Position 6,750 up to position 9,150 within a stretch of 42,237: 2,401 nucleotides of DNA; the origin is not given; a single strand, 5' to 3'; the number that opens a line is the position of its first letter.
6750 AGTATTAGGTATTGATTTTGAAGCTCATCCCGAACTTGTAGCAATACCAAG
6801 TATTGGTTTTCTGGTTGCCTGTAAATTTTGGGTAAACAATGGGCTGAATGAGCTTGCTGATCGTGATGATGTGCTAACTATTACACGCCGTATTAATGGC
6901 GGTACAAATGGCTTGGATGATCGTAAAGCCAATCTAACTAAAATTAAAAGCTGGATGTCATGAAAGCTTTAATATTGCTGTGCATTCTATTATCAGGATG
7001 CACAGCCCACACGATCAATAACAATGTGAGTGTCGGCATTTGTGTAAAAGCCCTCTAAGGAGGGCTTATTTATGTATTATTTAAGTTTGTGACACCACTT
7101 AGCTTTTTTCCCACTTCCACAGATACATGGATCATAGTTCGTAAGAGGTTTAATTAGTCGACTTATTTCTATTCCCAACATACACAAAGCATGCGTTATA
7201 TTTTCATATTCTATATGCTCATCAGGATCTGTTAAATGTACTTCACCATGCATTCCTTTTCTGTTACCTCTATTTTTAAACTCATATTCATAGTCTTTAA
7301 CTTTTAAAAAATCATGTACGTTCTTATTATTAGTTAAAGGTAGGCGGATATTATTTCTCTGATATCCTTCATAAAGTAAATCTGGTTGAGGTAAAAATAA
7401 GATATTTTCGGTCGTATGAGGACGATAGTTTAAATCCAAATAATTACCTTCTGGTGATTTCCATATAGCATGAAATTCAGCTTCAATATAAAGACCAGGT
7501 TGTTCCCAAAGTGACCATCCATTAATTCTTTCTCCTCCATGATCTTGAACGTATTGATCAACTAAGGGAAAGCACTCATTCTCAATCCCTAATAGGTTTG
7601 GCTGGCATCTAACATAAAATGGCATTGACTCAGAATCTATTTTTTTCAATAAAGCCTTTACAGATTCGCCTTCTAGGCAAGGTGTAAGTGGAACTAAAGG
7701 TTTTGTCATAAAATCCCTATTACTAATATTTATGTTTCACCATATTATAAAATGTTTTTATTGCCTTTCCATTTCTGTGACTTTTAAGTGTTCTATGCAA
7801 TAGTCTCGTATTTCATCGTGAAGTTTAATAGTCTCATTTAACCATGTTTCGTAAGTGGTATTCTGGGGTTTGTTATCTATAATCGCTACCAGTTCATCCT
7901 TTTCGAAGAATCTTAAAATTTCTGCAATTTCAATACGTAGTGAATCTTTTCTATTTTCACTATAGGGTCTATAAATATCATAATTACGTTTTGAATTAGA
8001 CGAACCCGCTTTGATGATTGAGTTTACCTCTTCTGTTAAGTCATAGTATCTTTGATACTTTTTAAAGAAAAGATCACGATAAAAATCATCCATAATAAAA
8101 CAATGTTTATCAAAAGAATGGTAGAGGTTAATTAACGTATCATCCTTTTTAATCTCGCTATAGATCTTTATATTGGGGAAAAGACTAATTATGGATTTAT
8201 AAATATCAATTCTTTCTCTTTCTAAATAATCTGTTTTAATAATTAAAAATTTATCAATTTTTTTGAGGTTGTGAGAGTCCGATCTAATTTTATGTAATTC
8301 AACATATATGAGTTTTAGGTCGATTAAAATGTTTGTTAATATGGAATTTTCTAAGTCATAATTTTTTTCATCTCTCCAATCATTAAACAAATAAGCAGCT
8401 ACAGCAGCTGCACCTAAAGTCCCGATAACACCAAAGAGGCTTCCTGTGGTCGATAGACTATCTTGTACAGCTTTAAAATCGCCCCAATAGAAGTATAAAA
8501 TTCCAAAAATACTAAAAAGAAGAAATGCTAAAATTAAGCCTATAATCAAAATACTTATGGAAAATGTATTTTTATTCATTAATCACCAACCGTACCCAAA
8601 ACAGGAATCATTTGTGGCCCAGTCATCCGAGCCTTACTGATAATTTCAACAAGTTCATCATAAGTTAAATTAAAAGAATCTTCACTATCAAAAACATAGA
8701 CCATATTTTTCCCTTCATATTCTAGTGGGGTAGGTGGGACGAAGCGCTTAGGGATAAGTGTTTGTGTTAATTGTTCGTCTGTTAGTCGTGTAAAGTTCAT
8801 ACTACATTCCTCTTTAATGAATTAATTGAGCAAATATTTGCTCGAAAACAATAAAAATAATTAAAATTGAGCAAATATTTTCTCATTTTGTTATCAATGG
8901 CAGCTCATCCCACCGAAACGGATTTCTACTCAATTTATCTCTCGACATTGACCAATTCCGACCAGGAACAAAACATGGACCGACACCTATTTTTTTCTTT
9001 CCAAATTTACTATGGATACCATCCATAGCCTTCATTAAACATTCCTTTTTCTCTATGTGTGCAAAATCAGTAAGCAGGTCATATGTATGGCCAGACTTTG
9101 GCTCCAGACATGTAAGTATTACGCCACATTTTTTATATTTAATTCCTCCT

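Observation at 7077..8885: Counter-oriented AT-rich three-gene cassette (73-aa protein, 2TM protein, SEC-C-motif protein): candidate uncharacterised exclusion/defence or lysogenic-conversion module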

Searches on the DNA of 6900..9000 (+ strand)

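Call 7: search_dna_similar(query=window:6900-9000:+, collection=phages, mode=near, max_rows=30)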
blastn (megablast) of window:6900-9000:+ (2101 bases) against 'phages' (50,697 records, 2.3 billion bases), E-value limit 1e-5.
No match.
